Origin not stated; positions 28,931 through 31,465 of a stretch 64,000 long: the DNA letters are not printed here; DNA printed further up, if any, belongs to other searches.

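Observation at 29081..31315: NDH-2-like flavoprotein fused to a DoxX membrane domain through an Ala/Ser/Asp-rich tandem-repeat linker; followed by a polyprenyl synthase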

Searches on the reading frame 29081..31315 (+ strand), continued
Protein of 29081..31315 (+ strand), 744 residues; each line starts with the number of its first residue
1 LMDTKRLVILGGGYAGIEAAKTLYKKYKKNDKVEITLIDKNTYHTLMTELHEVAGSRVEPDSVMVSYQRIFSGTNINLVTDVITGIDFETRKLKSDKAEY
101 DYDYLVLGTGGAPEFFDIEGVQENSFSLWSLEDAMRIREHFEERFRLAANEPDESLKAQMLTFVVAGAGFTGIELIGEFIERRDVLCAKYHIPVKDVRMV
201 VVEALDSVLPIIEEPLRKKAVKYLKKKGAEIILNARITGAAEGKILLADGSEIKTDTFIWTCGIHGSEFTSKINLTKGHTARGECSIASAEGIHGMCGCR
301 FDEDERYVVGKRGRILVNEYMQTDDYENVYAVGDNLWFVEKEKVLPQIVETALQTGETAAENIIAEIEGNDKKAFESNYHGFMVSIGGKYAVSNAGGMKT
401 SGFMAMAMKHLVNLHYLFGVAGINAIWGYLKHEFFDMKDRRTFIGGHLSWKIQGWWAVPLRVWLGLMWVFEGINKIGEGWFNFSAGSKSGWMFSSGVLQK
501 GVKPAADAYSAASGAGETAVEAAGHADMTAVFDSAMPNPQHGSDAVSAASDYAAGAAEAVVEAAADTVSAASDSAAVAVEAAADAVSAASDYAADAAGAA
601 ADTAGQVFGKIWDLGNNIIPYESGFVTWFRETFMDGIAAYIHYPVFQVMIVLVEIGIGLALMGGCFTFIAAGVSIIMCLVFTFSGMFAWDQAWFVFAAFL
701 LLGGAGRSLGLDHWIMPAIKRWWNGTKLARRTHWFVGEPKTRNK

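Call 37: find_encoding_contigs(protein=P0069, flank=8000, max_places=1)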
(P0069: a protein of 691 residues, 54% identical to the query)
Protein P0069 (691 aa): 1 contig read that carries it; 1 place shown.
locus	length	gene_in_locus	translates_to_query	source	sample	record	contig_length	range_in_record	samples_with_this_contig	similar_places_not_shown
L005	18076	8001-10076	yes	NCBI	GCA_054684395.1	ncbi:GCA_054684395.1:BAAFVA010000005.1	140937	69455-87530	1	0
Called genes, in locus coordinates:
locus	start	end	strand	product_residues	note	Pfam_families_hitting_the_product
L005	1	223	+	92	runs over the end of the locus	PF01734:Patatin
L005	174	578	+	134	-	-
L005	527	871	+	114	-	-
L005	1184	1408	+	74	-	-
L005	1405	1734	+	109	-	-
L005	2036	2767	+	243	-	PF02603:Hpr_kinase_N, PF07475:Hpr_kinase_C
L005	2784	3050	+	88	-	PF00381:PTS-HPr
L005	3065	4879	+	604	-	PF00672:HAMP, PF00512:HisKA, PF02518:HATPase_c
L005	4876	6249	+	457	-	PF00072:Response_reg, PF00158:Sigma54_activat, PF14532:Sigma54_activ_2, PF00004:AAA (faint), PF07728:AAA_5 (weak), PF25601:AAA_lid_14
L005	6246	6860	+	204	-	PF01726:LexA_DNA_bind, PF00717:Peptidase_S24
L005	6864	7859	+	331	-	PF06144:DNA_pol3_delta (weak), PF21694:DNA_pol3_delta_C (weak)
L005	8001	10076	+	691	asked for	PF01266:DAO (faint), PF07992:Pyr_redox_2, PF13454:NAD_binding_9 (faint), PF00070:Pyr_redox (weak), PF07681:DoxX (faint)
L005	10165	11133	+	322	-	PF00348:polyprenyl_synt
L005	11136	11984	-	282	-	PF00877:NLPC_P60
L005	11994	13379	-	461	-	PF08447:PAS_3, PF13185:GAF_2 (weak), PF13492:GAF_3 (weak), PF00990:GGDEF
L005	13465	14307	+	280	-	PF00106:adh_short, PF13561:adh_short_C2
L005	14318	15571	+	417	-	PF16257:UxaE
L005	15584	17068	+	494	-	PF00672:HAMP, PF06580:His_kinase, PF02518:HATPase_c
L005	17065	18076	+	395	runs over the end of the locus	PF00072:Response_reg, PF00165:HTH_AraC (weak), PF12833:HTH_18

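Call 38: find_encoding_contigs(protein=P0096, flank=8000, max_places=1)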
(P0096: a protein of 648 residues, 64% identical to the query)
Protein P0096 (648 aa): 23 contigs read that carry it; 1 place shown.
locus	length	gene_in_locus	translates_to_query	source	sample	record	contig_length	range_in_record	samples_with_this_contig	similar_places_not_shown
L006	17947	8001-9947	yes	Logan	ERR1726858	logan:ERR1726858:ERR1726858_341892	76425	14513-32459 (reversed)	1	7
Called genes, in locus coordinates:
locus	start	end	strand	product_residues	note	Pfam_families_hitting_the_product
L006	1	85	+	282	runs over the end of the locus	-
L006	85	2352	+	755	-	PF00656:Peptidase_C14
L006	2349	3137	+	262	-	PF13349:DUF4097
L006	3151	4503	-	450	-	PF00232:Glyco_hydro_1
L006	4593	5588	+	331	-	PF01699:Na_Ca_ex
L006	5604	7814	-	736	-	PF07690:MFS_1, PF13646:HEAT_2 (faint)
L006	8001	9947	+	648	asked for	PF01266:DAO (faint), PF07992:Pyr_redox_2, PF13454:NAD_binding_9 (faint), PF00070:Pyr_redox (weak)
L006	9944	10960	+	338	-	PF00348:polyprenyl_synt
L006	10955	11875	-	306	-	PF01040:UbiA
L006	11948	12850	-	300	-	PF04205:FMN_bind (faint)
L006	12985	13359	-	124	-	-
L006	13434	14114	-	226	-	PF03006:HlyIII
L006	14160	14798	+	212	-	PF00440:TetR_N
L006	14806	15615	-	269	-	PF05552:MS_channel_1st_1 (weak), PF21088:MS_channel_1st (weak), PF00924:MS_channel_2nd, PF21082:MS_channel_3rd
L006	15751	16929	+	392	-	PF07992:Pyr_redox_2, PF00070:Pyr_redox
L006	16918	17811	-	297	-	PF00491:Arginase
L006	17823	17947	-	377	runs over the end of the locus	PF00278:Orn_DAP_Arg_deC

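Call 79: predict_structure(alignment_id=A3)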
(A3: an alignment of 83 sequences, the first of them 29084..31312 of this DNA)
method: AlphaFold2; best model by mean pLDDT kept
length: 743 residues; sequences in the alignment: 83
mean_pLDDT: 82.2   pTM: 0.74
mean pLDDT of the five models: 82.2, 81.9, 81.3, 80.7, 79.9
residues with pLDDT >= 90: 376; 70-90: 239; 50-70: 29; < 50: 99
segments of 3 or more residues with pLDDT < 50: 505-597
pLDDT, mean of each block of 10 residues (from residue 1): 91 95 95 96 89 91 89 92 95 96 95 91 94 95 97 97 95 97 96 98 94 95 97 97 96 97 88 90 77 86 82 94 97 93 90 97 97 92 92 90 90 86 84 76 68 84 95 91 85 82 53 38 28 31 31 31 31 31 34 44 54 76 89 88 91 95 92 92 82 88 81 87 82 74 54
secondary structure, 60 per line:
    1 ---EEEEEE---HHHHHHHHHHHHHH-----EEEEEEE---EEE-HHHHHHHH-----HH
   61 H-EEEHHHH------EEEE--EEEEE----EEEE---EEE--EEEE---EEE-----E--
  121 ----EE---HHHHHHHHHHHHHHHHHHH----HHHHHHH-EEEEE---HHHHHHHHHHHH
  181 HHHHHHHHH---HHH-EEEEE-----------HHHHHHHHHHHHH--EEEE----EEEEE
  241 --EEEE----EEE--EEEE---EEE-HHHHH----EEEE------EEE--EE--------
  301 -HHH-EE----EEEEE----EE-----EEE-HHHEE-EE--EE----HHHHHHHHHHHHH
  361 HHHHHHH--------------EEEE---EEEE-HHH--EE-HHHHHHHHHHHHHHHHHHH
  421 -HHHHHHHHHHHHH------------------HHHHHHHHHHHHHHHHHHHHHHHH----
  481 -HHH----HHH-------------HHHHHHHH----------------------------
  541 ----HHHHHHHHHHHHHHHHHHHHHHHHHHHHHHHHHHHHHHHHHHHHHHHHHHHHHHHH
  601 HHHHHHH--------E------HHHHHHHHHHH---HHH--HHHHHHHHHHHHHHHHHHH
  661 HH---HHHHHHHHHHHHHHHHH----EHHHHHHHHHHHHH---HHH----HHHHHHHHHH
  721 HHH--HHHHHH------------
elements in order (helices of 4 or more, strands of 3 or more residues): E4-9 H13-26 E32-38 E42-44 H46-53 E63-65 H66-69 E76-79 E82-86 E91-94 E98-100 E103-106 E110-112 H130-148 H153-159 E161-165 H169-189 E197-201 H213-225 E228-231 E236-240 E243-246 E251-253 E256-259 E263-265 H267-271 E276-279 E286-288 E312-316 E328-330 H348-367 E382-385 E389-392 H402-420 H422-434 H453-476 H505-512 H545-607 H623-633 H642-662 H666-682 H688-700 H711-723 H726-731

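Call 85: fold_search(model_id=the predicted structure, library=pdb)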
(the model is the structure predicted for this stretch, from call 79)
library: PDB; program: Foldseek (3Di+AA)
matches with E <= 10: 1493; with E <= 0.001: 613
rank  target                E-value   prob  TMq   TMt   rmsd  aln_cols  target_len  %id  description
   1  9a63_B                2.5e-38  1.00  0.50  0.94   3.3       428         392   28  Integrative model of YJLC-YJLD by crosslinking MS and deep learning (released 2024-09-18)
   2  5kmp_A                2.6e-38  1.00  0.51  0.94   1.7       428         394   33  The structure of G164E variant of type II NADH dehydrogenase from Caldalkalibacillus thermarum (released 2017-01-25)
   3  5kmq_D                7.2e-38  1.00  0.50  0.92   4.2       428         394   34  The structure of I379E variant of type II NADH dehydrogenase from Caldalkalibacillus thermarum (released 2017-01-25)
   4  4nwz_A                8.0e-38  1.00  0.50  0.93   4.1       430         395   33  Structure of bacterial type II NADH dehydrogenase from Caldalkalibacillus thermarum at 2.5A resolution (released 2014-02-19)
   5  5kmq_A                8.9e-38  1.00  0.51  0.94   1.8       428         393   33  The structure of I379E variant of type II NADH dehydrogenase from Caldalkalibacillus thermarum (released 2017-01-25)
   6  5kmp_B                1.7e-37  1.00  0.50  0.93   4.2       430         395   33  The structure of G164E variant of type II NADH dehydrogenase from Caldalkalibacillus thermarum (released 2017-01-25)
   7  4nwz_C                6.7e-37  1.00  0.50  0.93   4.2       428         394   33  Structure of bacterial type II NADH dehydrogenase from Caldalkalibacillus thermarum at 2.5A resolution (released 2014-02-19)
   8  5kmr_A                7.9e-37  1.00  0.50  0.93   4.2       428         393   33  The structure of type II NADH dehydrogenase from Caldalkalibacillus thermarum complexed with NAD+ at 3.0 angstrom reso (released 2017-01-25)
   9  5na1                  8.7e-36  1.00  0.50  0.93   1.9       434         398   28  NADH:quinone oxidoreductase (NDH-II) from Staphylococcus aureus - holoprotein structure - 2.32 A resolution (released 2018-01-10)
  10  5kmq_C                1.2e-35  1.00  0.49  0.93   4.2       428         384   33  The structure of I379E variant of type II NADH dehydrogenase from Caldalkalibacillus thermarum (released 2017-01-25)
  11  5kmr_C                1.4e-35  1.00  0.50  0.93   4.1       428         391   33  The structure of type II NADH dehydrogenase from Caldalkalibacillus thermarum complexed with NAD+ at 3.0 angstrom reso (released 2017-01-25)
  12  5na4                  5.6e-35  1.00  0.50  0.93   1.9       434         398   27  NADH:quinone oxidoreductase (NDH-II) from Staphylococcus aureus - E172S mutant (released 2018-01-10)
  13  4nwz_D                9.9e-33  1.00  0.47  0.92   4.2       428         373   32  Structure of bacterial type II NADH dehydrogenase from Caldalkalibacillus thermarum at 2.5A resolution (released 2014-02-19)
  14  9mqz_A                1.3e-28  1.00  0.49  0.80   5.6       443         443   27  Structure of mycobacterial NDH2 (type II NADH:quinone oxidoreductase) with 2-mercapto-quinazolinone inhibitor. (released 2025-01-22)
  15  9mqy_A                1.7e-28  1.00  0.50  0.81   5.8       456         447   26  Structure of mycobacterial NDH2 (type II NADH:quinone oxidoreductase) (released 2025-01-22)
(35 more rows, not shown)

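Call 90: find_homologous_proteins(query=L003:6840-7928:-, max_evalue=1e-10)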
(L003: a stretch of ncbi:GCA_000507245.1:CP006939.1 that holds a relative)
Query L003:6840-7928:- (362 aa): 1948 proteins with E <= 1e-10 among 6014 candidates; the best 120 are listed.
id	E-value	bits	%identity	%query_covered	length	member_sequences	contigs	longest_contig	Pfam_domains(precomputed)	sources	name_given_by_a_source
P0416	6.4e-231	784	97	100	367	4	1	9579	PF02424.21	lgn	-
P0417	1.4e-206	704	86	100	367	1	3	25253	PF02424.21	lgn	-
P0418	1.6e-125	437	59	96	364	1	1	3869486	PF02424.21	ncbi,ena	-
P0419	4.2e-123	429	58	94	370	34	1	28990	PF02424.21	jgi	jgi:thiamine biosynthesis lipoprotein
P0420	1.1e-122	428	58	96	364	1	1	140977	PF02424.21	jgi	jgi:thiamine biosynthesis lipoprotein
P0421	4.9e-120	419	59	89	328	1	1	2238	PF02424.21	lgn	-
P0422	1.2e-115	405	58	91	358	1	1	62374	PF02424.21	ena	-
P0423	1.3e-114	401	57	94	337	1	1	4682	PF02424.21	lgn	-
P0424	4.1e-114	399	55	93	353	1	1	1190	PF02424.21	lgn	-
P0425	2.6e-112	394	56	92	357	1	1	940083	PF02424.21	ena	-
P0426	2.7e-102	361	54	88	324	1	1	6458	PF02424.21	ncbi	-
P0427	1.1e-96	342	51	88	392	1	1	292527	PF02424.21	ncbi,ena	-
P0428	6.8e-83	297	44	96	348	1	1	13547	PF02424.21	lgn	-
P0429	2.2e-81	292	46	86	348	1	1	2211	PF02424.21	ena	-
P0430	7.8e-81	290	45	87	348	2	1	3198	PF02424.21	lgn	-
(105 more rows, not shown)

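Call 91: find_encoding_contigs(protein=P0103, flank=8000, max_places=1)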
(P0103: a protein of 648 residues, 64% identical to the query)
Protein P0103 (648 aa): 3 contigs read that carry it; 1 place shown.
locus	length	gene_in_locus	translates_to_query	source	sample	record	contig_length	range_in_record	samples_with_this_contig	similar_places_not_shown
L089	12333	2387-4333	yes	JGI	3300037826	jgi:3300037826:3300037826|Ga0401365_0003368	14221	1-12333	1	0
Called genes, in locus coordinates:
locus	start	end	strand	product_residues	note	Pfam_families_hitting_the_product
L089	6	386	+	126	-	PF00005:ABC_tran (weak)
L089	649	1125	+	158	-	PF00528:BPD_transp_1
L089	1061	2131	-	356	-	PF02424:ApbE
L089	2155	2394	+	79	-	-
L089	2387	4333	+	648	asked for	PF07992:Pyr_redox_2, PF00070:Pyr_redox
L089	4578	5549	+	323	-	PF00348:polyprenyl_synt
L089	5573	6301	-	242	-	PF00877:NLPC_P60 (weak)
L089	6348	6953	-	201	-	PF01728:FtsJ, PF13649:Methyltransf_25 (faint)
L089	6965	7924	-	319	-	PF05448:AXE1, PF02129:Peptidase_S15 (faint), PF12146:Hydrolase_4 (faint), PF00561:Abhydrolase_1 (faint), PF00326:Peptidase_S9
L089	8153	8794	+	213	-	PF08551:DUF1751 (weak), PF01694:Rhomboid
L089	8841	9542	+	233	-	PF27391:TP_0983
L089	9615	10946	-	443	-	-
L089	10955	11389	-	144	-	PF02681:DUF212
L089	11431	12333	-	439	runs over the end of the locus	PF00528:BPD_transp_1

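Call 92: find_encoding_contigs(protein=P0073, flank=8000, max_places=1)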
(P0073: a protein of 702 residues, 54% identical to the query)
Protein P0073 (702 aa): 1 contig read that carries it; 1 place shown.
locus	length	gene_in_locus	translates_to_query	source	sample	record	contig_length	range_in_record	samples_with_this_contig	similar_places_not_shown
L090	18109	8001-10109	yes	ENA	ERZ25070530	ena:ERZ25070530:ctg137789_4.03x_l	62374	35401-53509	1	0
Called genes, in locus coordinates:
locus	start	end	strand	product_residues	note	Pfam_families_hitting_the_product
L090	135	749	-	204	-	PF04892:VanZ-LLP1 (weak)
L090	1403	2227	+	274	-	-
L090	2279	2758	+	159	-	-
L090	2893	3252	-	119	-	PF09827:CRISPR_Cas2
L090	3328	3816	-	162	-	-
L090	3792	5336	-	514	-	PF13395:HNH_4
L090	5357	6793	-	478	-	-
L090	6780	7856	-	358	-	PF02424:ApbE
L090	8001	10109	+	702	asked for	PF07992:Pyr_redox_2, PF13454:NAD_binding_9 (faint), PF00070:Pyr_redox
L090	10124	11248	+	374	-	PF00348:polyprenyl_synt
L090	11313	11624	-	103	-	-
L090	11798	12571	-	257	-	PF02361:CbiQ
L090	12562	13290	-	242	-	PF02463:SMC_N (faint), PF00005:ABC_tran, PF13304:AAA_21 (faint)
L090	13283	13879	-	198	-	PF12822:ECF_trnsprt (faint), PF02632:BioY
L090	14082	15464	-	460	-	PF07581:Glug (faint)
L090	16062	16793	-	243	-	-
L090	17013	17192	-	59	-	-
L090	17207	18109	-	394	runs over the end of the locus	PF01476:LysM, PF23473:LysM3_LYK4_5 (faint), PF01476:LysM, PF01551:Peptidase_M23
